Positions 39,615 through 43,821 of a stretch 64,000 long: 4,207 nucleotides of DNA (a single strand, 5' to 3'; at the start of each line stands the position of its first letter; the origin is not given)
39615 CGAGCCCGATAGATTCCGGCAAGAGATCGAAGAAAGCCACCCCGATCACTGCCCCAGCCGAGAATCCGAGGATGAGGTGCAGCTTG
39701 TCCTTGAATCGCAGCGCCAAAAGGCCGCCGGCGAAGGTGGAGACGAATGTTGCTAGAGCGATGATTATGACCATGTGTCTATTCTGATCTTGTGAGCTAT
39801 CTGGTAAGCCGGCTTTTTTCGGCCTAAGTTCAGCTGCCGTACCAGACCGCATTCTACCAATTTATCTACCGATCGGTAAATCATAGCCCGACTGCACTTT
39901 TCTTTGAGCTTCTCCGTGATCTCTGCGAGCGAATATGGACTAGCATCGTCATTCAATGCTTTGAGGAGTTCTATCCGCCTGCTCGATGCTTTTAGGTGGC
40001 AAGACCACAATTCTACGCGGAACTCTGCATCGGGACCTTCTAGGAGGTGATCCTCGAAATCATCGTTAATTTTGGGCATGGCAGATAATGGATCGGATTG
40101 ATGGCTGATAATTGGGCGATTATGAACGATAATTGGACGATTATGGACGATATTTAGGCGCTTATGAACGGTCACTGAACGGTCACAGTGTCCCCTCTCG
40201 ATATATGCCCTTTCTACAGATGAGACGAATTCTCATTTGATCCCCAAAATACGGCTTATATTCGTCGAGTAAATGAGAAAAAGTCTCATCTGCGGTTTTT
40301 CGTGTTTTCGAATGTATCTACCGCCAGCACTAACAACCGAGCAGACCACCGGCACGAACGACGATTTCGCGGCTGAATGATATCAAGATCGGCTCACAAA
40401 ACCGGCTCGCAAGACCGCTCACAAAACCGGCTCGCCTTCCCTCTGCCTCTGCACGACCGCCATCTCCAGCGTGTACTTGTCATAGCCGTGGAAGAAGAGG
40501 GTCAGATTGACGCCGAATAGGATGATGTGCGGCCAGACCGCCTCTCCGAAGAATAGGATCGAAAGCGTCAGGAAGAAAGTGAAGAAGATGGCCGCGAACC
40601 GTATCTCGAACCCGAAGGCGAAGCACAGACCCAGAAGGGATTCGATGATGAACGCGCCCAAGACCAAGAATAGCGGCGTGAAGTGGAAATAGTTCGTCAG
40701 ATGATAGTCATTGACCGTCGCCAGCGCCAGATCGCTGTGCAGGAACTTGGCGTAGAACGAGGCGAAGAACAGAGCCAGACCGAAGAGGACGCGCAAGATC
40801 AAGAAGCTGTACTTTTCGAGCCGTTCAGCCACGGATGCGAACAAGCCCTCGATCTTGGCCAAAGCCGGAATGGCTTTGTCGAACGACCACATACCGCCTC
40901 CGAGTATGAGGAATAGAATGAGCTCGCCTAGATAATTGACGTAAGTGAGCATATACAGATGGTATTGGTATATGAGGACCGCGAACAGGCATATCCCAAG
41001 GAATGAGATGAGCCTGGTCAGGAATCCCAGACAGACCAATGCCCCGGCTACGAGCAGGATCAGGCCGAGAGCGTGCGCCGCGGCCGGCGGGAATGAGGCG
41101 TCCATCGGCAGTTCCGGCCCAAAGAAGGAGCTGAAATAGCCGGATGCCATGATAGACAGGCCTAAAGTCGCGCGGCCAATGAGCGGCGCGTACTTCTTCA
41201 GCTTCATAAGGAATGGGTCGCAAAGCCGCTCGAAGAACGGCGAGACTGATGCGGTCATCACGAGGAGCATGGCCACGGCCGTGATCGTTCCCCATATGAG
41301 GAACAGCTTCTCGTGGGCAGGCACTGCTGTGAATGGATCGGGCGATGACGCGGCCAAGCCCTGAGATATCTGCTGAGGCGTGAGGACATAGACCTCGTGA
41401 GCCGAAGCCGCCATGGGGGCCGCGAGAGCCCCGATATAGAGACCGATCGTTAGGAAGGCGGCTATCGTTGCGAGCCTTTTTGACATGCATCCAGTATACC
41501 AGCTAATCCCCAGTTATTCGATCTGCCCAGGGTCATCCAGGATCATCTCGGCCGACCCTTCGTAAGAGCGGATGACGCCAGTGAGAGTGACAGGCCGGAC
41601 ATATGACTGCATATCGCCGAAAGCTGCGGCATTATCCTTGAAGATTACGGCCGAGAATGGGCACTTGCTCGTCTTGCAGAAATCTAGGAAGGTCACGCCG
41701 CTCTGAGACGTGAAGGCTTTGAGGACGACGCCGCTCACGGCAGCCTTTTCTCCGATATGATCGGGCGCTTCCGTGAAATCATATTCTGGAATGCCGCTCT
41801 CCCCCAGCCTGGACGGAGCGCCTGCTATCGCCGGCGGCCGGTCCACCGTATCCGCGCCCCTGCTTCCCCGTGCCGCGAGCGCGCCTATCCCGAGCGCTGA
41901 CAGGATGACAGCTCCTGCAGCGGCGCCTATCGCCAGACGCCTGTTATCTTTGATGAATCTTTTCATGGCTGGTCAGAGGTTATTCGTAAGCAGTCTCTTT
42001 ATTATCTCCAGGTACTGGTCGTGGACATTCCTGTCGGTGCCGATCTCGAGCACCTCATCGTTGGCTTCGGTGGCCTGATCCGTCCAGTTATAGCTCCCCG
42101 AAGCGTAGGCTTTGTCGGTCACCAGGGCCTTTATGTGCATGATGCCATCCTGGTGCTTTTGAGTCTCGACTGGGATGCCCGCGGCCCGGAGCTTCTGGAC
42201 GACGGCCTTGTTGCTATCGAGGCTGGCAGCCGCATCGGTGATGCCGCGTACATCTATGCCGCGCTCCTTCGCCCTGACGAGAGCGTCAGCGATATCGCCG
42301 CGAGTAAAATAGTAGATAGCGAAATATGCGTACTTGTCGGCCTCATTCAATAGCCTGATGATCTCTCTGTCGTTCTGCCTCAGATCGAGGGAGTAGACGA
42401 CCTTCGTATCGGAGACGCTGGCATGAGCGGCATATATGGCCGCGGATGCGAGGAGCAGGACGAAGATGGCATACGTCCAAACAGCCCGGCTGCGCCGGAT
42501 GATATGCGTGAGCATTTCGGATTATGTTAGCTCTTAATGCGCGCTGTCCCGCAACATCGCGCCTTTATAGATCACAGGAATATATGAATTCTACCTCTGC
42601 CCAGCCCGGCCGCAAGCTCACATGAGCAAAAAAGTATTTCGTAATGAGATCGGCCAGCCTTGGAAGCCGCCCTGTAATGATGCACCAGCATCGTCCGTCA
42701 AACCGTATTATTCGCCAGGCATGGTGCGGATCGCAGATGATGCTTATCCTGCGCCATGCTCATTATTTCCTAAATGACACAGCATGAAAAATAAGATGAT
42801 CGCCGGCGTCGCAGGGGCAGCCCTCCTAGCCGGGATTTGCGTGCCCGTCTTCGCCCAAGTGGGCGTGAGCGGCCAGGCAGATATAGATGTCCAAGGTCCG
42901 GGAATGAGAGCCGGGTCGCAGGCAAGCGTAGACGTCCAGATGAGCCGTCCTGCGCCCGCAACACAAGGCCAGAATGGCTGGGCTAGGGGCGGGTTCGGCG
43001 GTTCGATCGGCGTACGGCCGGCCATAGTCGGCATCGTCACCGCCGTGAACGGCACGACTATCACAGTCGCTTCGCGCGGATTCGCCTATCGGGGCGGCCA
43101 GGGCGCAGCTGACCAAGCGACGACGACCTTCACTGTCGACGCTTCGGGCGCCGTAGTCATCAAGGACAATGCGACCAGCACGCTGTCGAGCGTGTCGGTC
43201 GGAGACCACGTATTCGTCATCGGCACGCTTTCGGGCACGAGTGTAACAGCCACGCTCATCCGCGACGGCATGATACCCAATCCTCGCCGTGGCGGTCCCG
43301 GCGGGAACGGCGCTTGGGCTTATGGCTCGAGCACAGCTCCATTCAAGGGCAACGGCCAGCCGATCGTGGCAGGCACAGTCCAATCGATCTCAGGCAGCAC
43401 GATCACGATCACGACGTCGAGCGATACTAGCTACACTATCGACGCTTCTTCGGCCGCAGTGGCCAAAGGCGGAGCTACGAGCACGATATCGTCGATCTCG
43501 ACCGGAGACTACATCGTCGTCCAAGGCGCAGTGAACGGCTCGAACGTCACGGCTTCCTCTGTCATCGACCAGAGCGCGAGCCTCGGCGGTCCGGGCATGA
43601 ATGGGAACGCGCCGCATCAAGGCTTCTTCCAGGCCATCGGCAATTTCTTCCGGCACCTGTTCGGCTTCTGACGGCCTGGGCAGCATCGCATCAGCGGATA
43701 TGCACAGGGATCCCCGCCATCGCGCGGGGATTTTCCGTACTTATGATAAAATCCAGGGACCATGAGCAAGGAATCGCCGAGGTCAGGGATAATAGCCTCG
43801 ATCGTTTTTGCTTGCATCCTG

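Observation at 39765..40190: Truncated Fur-like regulator translationally coupled to a ZIP transporter and preceded by a tandem array of Fur-box-like 21-nt repeats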

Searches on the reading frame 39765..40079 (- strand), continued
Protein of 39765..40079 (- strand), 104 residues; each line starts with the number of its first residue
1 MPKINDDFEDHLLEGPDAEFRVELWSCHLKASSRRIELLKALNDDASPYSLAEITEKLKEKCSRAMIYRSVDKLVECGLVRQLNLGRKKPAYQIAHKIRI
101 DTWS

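Call 85: find_encoding_contigs(protein=P0147, flank=1000, max_places=2)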
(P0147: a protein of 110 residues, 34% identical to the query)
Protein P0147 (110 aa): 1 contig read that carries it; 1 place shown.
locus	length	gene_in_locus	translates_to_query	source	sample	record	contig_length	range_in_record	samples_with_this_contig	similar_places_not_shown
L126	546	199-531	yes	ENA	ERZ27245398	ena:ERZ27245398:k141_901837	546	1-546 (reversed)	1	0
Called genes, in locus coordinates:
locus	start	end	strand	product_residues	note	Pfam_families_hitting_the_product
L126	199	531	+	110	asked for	PF01475:FUR, PF12840:HTH_20 (weak)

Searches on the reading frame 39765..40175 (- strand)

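Call 7: search_protein_families(library=pfam, proteins=[window:39765-40175:-], max_evalue=0.1)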
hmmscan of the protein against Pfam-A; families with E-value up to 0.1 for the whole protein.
window:39765-40175:- (136 aa): 9 families
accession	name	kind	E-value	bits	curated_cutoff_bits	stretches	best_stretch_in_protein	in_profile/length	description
PF01475.25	FUR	-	8.8e-06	26.3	23.1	1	61-129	4-76/121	Ferric uptake regulator family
PF01022.26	HTH_5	-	0.00031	21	22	1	65-113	2-46/47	Bacterial regulatory protein, arsR family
PF25213.1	HVO_A0261_N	-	0.00056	20.2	35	1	61-114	7-56/86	HVO_A0261 N-terminal domain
PF09339.16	HTH_IclR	-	0.00056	20.1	22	1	68-114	6-50/52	IclR helix-turn-helix domain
PF25212.1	HVO_A0114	-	0.0033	17.6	27.6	1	64-122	21-77/84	HVO_A0114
PF07106.19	TBPIP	-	0.0079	16.5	22.8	1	74-118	10-54/62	TBPIP/Hop2 winged helix domain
PF08279.18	HTH_11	-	0.0081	16.5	25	1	66-110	1-43/55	HTH domain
PF12840.13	HTH_20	-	0.014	15.8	27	1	67-113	6-49/51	Helix-turn-helix domain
PF01978.25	TrmB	-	0.014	15.7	25.6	1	85-116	27-56/68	Sugar-specific transcriptional regulator TrmB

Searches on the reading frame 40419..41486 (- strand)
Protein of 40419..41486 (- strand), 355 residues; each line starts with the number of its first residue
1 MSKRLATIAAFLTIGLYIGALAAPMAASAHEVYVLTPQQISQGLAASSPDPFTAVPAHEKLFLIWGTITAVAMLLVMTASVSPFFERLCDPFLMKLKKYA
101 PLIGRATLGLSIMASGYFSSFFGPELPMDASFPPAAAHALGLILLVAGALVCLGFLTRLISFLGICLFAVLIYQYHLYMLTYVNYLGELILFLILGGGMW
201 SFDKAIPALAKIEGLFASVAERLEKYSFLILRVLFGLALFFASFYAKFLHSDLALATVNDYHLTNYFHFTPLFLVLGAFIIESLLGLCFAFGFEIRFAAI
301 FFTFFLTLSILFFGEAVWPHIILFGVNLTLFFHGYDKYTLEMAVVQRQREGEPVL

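Call 7: search_protein_families(library=pfam, proteins=[window:40419-41486:-], max_evalue=0.1)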
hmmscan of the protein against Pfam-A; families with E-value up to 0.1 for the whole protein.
window:40419-41486:- (355 aa): 1 family
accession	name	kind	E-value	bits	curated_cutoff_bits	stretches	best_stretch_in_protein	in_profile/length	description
PF07681.17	DoxX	-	2.7e-07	31.6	23.6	2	229-313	3-83/85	DoxX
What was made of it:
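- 40419..41486 (-): DoxX-family membrane protein gene, the conserved upstream neighbour. Pfam DoxX (call 7).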

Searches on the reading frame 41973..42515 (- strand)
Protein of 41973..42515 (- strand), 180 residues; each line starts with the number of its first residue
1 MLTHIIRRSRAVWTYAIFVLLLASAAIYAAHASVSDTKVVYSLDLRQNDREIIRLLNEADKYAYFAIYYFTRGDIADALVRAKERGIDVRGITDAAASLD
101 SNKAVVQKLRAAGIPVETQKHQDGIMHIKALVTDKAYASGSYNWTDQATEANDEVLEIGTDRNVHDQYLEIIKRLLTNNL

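Call 46: search_protein_families(library=pfam, proteins=[window:41973-42515:-], max_evalue=0.001)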
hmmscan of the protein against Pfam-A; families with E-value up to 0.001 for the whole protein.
window:41973-42515:- (180 aa): 1 family
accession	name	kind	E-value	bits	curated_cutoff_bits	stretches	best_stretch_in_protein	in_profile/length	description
PF13091.12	PLDc_2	-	8.7e-25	87.5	27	1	52-175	1-131/132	PLD-like domain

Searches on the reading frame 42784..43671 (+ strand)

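Call 46: search_protein_families(library=pfam, proteins=[window:42784-43671:+], max_evalue=0.001)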
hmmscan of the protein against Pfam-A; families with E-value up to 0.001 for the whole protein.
window:42784-43671:+ (295 aa): 1 family
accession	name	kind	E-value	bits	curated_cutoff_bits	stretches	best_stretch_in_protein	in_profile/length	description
PF18914.6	DUF5666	-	4.3e-06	27.4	27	0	197-260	2-59/60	Domain of unknown function (DUF5666)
